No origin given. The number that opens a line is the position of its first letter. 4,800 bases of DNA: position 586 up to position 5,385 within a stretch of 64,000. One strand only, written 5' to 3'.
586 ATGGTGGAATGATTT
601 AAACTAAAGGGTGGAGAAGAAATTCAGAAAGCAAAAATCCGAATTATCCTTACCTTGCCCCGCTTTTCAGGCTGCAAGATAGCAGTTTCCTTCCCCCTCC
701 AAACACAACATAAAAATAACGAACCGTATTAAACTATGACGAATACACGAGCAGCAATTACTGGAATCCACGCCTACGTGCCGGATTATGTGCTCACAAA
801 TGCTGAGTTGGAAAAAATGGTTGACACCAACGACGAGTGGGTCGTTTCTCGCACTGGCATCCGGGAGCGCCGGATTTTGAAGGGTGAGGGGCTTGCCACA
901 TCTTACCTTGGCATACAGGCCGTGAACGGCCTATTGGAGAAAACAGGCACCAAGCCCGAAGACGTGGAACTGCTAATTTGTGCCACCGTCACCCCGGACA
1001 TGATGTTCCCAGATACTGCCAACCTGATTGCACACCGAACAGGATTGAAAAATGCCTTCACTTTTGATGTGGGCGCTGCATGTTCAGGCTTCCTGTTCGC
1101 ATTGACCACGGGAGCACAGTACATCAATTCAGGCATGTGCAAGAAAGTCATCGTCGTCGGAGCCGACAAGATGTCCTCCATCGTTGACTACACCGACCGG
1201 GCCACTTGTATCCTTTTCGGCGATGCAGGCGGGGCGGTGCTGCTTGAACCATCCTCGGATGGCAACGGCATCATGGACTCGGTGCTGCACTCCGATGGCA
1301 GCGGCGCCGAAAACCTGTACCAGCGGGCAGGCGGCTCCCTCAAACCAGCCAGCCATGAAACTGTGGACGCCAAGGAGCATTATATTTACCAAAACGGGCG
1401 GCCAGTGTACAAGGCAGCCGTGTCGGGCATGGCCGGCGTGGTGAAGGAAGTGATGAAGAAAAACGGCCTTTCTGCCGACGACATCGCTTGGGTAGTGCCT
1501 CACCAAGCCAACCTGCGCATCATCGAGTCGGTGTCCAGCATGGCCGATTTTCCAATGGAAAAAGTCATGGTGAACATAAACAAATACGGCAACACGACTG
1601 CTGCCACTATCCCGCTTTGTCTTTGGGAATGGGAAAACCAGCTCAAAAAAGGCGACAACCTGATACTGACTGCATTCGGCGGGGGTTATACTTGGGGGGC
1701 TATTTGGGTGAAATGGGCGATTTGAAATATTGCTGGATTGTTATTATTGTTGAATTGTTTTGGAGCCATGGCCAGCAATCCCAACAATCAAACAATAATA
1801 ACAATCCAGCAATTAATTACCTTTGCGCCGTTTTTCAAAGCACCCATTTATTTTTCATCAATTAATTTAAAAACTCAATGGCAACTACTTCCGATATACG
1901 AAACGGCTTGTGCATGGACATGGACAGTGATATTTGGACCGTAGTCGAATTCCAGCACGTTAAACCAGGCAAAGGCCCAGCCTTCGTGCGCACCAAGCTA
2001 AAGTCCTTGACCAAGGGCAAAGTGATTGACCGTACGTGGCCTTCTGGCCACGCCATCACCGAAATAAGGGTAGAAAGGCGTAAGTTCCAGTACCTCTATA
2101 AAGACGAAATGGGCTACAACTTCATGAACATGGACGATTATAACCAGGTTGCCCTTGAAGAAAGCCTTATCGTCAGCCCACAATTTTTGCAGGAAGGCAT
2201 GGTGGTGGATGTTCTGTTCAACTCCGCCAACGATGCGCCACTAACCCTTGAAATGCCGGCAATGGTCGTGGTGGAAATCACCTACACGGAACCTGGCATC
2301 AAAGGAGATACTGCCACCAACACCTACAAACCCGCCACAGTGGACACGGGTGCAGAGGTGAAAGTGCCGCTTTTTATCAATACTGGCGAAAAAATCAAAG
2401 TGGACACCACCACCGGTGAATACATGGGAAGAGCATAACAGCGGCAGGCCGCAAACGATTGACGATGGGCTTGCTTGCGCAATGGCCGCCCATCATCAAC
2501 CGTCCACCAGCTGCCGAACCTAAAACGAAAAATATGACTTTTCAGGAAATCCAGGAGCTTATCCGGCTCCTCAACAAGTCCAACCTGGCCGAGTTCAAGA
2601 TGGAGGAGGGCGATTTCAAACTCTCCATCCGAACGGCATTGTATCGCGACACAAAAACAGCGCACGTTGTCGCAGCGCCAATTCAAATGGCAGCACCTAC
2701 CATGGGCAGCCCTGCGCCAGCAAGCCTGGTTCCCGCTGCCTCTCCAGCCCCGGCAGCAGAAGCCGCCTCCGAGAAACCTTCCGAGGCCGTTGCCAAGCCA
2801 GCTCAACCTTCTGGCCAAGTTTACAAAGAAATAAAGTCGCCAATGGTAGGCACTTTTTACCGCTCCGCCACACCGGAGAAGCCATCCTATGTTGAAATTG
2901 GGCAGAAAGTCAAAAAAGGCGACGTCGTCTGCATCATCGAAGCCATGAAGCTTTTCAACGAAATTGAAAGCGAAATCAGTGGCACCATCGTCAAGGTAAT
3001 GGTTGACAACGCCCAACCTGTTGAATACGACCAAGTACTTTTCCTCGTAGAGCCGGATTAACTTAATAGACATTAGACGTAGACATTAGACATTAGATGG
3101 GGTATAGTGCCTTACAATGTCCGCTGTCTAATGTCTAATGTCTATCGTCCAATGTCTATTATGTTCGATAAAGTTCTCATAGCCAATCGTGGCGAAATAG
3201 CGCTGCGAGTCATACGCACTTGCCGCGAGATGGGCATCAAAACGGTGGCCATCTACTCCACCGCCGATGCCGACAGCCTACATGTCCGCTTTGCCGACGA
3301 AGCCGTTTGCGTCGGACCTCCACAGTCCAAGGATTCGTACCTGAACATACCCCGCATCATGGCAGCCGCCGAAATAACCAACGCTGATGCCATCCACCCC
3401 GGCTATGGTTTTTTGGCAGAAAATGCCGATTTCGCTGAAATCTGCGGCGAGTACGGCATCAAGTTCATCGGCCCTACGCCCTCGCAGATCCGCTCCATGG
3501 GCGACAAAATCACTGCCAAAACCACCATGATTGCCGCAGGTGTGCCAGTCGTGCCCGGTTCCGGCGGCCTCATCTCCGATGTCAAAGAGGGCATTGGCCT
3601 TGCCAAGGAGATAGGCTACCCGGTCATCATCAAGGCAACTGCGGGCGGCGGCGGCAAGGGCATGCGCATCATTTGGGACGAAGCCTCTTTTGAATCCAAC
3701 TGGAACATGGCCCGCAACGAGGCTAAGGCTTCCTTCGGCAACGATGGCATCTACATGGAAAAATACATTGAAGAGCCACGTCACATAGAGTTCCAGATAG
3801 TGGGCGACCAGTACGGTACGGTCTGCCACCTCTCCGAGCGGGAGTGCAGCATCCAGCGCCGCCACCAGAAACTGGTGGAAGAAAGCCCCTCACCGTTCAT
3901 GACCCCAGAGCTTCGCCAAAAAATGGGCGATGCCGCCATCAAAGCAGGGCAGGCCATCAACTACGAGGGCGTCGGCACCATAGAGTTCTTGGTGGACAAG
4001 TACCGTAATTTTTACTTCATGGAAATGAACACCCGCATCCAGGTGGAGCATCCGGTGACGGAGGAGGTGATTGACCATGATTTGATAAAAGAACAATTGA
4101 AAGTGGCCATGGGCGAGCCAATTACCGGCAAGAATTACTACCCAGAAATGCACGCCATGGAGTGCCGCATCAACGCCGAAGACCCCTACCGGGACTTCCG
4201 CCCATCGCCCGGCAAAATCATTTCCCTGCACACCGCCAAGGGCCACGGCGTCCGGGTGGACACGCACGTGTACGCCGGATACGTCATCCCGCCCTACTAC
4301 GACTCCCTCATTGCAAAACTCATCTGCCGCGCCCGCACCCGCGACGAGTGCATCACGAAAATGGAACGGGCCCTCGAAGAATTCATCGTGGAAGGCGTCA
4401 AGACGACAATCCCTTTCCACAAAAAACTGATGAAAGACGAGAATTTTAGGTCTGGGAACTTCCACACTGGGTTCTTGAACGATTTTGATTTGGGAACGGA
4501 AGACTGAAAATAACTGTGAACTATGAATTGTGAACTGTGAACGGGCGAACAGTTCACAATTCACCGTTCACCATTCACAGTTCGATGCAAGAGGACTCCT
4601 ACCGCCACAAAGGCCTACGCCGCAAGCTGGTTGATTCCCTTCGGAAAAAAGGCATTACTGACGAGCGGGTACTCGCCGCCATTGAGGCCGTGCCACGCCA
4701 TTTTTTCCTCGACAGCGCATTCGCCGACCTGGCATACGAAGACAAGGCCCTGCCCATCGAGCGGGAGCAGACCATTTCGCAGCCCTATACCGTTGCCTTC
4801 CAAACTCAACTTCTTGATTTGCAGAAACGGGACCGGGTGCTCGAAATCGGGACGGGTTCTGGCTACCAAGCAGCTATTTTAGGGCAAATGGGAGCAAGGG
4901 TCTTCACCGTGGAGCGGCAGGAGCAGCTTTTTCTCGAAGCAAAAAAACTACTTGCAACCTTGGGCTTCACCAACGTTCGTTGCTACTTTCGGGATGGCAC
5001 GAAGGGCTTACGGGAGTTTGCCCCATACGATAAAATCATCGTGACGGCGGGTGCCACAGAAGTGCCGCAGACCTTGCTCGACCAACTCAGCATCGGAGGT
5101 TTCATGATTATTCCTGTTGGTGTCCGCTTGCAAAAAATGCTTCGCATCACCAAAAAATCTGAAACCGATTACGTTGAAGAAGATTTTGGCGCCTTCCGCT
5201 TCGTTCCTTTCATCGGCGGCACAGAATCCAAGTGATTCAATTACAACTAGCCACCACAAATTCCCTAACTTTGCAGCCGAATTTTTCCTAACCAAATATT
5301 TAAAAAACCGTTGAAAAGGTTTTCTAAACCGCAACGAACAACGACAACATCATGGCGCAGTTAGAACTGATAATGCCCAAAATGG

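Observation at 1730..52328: Intergenic spacers are filled with locus-specific short-word tandem arrays mirrored into long imperfect palindromes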

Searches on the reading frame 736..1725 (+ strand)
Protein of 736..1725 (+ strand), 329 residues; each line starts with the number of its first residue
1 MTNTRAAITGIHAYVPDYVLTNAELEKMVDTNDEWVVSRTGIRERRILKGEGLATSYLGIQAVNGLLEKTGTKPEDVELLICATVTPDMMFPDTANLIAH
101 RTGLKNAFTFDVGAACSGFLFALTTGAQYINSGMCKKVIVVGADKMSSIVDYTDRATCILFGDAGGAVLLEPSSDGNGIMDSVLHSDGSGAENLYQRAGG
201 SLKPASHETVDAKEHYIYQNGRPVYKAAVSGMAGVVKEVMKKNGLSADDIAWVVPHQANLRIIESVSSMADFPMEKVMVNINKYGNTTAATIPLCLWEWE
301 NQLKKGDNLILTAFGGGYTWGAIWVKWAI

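Call 17: search_protein_families(library=pfam, proteins=[window:736-1725:+])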
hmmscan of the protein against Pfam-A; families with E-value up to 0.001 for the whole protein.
window:736-1725:+ (329 aa): 4 families
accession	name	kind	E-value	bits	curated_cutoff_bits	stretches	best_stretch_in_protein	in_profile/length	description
PF08541.16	ACP_syn_III_C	-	1.2e-32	112.3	26.6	1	240-327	1-90/90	3-Oxoacyl-[acyl-carrier-protein (ACP)] synthase III C terminal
PF08545.16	ACP_syn_III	-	5.5e-30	103.5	24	1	110-188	1-80/80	3-Oxoacyl-[acyl-carrier-protein (ACP)] synthase III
PF00108.29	Thiolase_N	-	4.5e-11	43.1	26.4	1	53-151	21-120/260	Thiolase, N-terminal domain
PF00109.32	ketoacyl-synt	-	0.0009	19.4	20.8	0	88-152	148-210/252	Beta-ketoacyl synthase, N-terminal domain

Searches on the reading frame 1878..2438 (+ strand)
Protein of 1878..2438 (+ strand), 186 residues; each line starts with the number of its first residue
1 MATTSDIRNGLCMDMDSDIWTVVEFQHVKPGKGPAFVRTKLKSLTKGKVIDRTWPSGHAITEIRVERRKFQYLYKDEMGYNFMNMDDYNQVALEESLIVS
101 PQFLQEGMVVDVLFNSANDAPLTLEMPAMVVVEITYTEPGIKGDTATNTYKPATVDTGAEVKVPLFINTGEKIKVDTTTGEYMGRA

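Call 17: search_protein_families(library=pfam, proteins=[window:1878-2438:+])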
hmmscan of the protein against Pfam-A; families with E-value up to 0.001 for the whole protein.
window:1878-2438:+ (186 aa): 3 families
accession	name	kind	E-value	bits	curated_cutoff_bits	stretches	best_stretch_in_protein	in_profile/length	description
PF09285.17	Elong-fact-P_C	-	1.9e-28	98.3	25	1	130-185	1-56/56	Elongation factor P, C-terminal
PF08207.18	EFP_N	-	3.4e-23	81.8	23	1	3-57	1-55/58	Elongation factor P (EF-P) KOW-like domain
PF01132.26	EFP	-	3.4e-14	53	27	1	68-115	1-49/54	Elongation factor P (EF-P) OB domain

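Call 28: find_encoding_contigs(protein=window:1878-2438:+, flank=10000, max_places=10)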
Protein window:1878-2438:+ (186 aa): 3 contigs read that carry it; 2 places shown.
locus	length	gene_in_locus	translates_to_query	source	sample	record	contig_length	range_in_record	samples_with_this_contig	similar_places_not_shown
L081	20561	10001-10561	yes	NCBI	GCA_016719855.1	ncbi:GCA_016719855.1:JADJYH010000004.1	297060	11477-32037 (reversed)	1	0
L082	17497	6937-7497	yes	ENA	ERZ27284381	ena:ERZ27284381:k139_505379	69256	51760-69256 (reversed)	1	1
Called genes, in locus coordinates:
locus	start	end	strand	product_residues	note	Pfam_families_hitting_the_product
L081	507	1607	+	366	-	PF13432:TPR_16 (weak), PF14559:TPR_19, PF25062:ARM_TT21_N (weak), PF13432:TPR_16, PF14559:TPR_19 (weak), PF23914:TPR_CcmH_CycH (weak), PF13424:TPR_12 (weak), PF13374:TPR_10 (weak), +9 more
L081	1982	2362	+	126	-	PF01258:zf-dskA_traR (weak)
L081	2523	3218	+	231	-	PF01252:Peptidase_A8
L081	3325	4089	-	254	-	PF00005:ABC_tran, PF13304:AAA_21 (faint)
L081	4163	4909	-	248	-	PF02405:MlaE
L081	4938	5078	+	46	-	-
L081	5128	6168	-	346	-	PF01073:3Beta_HSD, PF01370:Epimerase, PF02719:Polysacc_synt_2, PF04321:RmlD_sub_bind, PF05368:NmrA, PF07993:NAD_binding_4, PF13460:NAD_binding_10, PF16363:GDP_Man_Dehyd, +2 more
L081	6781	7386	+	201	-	PF00730:HhH-GPD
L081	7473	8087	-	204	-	PF02245:Pur_DNA_glyco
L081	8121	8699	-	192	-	PF01467:CTP_transf_like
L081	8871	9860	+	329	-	PF00108:Thiolase_N, PF08545:ACP_syn_III, PF08541:ACP_syn_III_C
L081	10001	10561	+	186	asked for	PF08207:EFP_N, PF01132:EFP, PF09285:Elong-fact-P_C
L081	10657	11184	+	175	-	PF25984:BSH_YknX (faint), PF00364:Biotin_lipoyl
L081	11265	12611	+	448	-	PF00289:Biotin_carb_N, PF02222:ATP-grasp, PF02786:CPSase_L_D2, PF07478:Dala_Dala_lig_C (weak), PF02785:Biotin_carb_C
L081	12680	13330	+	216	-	PF01135:PCMT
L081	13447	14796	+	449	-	PF00364:Biotin_lipoyl, PF02817:E3_binding, PF00198:2-oxoacid_dh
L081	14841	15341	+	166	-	PF01252:Peptidase_A8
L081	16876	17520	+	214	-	PF13685:Fe-ADH_2, PF01761:DHQ_synthase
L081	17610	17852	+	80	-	-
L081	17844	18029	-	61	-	PF05685:Uma2 (weak)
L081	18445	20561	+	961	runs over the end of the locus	PF02347:GDC-P, PF21478:GcvP2_C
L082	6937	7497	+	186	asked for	PF08207:EFP_N, PF01132:EFP, PF09285:Elong-fact-P_C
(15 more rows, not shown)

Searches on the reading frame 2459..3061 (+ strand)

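Call 17: search_protein_families(library=pfam, proteins=[window:2459-3061:+])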
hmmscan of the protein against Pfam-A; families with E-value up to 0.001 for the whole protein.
window:2459-3061:+ (200 aa): 3 families
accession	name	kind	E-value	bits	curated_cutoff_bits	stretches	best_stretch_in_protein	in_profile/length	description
PF00364.28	Biotin_lipoyl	-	1e-21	77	22.1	1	123-195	1-71/73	Biotin-requiring enzyme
PF13533.13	Biotin_lipoyl_2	-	0.00024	21.3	29.8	0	144-156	15-27/32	Biotin-lipoyl like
PF01597.25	GCV_H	-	0.00032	21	22.2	1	146-180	40-74/122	Glycine cleavage H-protein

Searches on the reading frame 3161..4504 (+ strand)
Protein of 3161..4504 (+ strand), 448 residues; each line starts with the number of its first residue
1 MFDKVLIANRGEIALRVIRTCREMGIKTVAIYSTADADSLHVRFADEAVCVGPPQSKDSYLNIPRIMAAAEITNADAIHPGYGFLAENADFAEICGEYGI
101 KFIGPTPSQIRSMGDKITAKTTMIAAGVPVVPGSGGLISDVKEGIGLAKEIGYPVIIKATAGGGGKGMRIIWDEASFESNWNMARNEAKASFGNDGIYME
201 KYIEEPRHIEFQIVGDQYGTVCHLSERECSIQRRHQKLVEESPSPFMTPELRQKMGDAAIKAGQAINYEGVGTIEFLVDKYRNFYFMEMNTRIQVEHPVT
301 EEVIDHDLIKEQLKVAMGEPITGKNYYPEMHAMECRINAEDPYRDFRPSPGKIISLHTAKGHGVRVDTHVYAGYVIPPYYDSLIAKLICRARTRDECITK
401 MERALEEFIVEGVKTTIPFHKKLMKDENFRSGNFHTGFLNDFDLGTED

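Call 15: find_related_loci(query=window:3161-4504:+, collection=genome_contigs, flank=10000)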
Query window:3161-4504:+ (448 aa) in genome_contigs; peptide patterns used: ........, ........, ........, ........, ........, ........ (x = any residue, [..] = any of these).
600 stretches matched a pattern (row limit reached: there are more); 596 encode a relative of the query (tblastn E <= 1e-3); the best 80 are kept; 80 distinct loci.
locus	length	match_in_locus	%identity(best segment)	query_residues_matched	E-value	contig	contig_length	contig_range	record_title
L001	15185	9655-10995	82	1-447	0e+0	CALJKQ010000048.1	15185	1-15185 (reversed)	MAG TPA_asm: uncultured Saprospiraceae bacterium isolate SRR6231192_bin.43_CONCOCT_v1.1_MAG genome assembly, contig: ERZ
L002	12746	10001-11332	82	1-444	0e+0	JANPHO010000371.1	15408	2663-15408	MAG: Saprospiraceae bacterium isolate VAR_69_metabat_100 VAR_69_k141_3548493, whole genome shotgun sequence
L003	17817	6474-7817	81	1-448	0e+0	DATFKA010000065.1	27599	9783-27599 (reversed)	MAG TPA_asm: Saprospiraceae bacterium isolate SMAG_U9158 k141_49284, whole genome shotgun sequence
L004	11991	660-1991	81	1-444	0e+0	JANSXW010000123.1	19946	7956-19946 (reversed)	MAG: bacterium isolate bin.35 k141_90479_length_19946_cov_102.0249, whole genome shotgun sequence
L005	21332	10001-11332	80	1-444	0e+0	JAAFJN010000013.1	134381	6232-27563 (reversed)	MAG: Chitinophagales bacterium isolate bin49.metabat.b7b8b9.064 WN_Chitinophagales_10_scaffold_13, whole genome shotgun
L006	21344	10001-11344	80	1-448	0e+0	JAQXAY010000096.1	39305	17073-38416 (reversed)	MAG: Saprospiraceae bacterium isolate cluster4_bin.118 k119_196494, whole genome shotgun sequence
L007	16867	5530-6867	79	1-446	0e+0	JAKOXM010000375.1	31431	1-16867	MAG: Bacteroidota bacterium isolate JPNG_metabat.63_sub k201_279611, whole genome shotgun sequence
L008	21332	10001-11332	80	1-444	0e+0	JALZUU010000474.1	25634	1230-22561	MAG: Saprospiraceae bacterium isolate g2_MAG_00007 g2_MAG_00007_000000000474, whole genome shotgun sequence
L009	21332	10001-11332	78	1-444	0e+0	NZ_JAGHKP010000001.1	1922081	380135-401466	Chitinophaga chungangae strain MAH-28 spades_K_17_127_1, whole genome shotgun sequence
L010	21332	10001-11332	76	1-444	0e+0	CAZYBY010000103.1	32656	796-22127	MAG TPA_asm: uncultured Sphingobacterium sp. isolate SRP135725_co2_158 genome assembly, contig: k141_3020976, whole geno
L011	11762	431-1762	77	1-444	0e+0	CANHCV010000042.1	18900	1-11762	MAG: Bacteroidetes bacterium isolate RE-18aug17-218 genome assembly, contig: RE-18aug17-C3994, whole genome shotgun sequ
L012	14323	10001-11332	77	1-444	0e+0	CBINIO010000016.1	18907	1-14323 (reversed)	MAG TPA_asm: uncultured Chitinophaga sp. isolate SRR16817032_metabat2_12 genome assembly, contig: ERZ27393366.481, whole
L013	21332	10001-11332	75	1-444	0e+0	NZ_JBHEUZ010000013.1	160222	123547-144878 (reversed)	Parapedobacter sp. 2B3 2B3_scaffold13, whole genome shotgun sequence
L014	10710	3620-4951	75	1-444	0e+0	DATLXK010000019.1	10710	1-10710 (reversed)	MAG TPA_asm: Sphingobacteriaceae bacterium isolate SMAG_U13244 k141_171197, whole genome shotgun sequence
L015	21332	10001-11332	77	1-444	0e+0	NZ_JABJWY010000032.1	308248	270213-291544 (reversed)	Sphingobacterium prati strain arapr2 681, whole genome shotgun sequence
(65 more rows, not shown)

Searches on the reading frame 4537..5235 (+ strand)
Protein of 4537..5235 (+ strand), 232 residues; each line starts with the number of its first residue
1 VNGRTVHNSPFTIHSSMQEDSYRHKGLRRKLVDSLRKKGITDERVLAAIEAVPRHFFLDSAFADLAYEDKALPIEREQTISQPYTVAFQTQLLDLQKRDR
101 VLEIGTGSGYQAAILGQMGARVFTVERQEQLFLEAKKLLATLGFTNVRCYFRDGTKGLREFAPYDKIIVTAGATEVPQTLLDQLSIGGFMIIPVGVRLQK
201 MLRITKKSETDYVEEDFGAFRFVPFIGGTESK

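Call 17: search_protein_families(library=pfam, proteins=[window:4537-5235:+])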
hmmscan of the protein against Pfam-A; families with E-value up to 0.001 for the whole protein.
window:4537-5235:+ (232 aa): 3 families
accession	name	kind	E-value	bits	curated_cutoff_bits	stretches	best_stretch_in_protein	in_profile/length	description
PF01135.25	PCMT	-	1.3e-59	201.9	20.3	1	29-227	4-207/210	Protein-L-isoaspartate(D-aspartate) O-methyltransferase (PCMT)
PF00398.26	RrnaAD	-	0.00015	21.4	24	1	93-153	26-84/263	Ribosomal RNA adenine dimethylase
PF13847.12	Methyltransf_31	-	0.00025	21.2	27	1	97-170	3-81/145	Methyltransferase domain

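Call 36: find_related_loci(query=window:4585-5232:+, collection=metagenome_contigs, flank=10000)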
Query window:4585-5232:+ (216 aa) in metagenome_contigs; peptide patterns used: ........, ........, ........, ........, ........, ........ (x = any residue, [..] = any of these).
388 stretches matched a pattern; 186 encode a relative of the query (tblastn E <= 1e-3); the best 80 are kept; 80 distinct loci.
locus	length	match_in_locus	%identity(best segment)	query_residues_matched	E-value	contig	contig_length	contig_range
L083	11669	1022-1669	86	1-216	7e-125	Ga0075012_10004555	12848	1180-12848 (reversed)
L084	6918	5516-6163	86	1-216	7e-125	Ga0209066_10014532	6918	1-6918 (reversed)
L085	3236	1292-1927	76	3-214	8e-112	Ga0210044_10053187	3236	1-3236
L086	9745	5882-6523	72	3-216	3e-104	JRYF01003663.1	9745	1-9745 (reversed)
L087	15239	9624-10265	65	3-216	4e-93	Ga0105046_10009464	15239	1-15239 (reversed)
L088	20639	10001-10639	65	4-216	5e-92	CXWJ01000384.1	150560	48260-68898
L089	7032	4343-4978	65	4-214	7e-92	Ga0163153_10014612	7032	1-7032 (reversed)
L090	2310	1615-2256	64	3-216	6e-93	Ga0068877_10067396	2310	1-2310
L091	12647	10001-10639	63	4-216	4e-88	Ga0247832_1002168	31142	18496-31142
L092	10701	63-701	63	4-216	8e-88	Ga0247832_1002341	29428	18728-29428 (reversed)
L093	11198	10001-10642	61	2-215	7e-85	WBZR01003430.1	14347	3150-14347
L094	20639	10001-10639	57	1-213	3e-83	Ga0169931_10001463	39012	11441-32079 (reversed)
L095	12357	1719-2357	56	1-213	7e-83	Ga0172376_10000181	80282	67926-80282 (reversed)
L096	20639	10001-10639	58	1-210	1e-79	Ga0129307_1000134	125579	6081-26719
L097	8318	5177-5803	56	1-210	8e-78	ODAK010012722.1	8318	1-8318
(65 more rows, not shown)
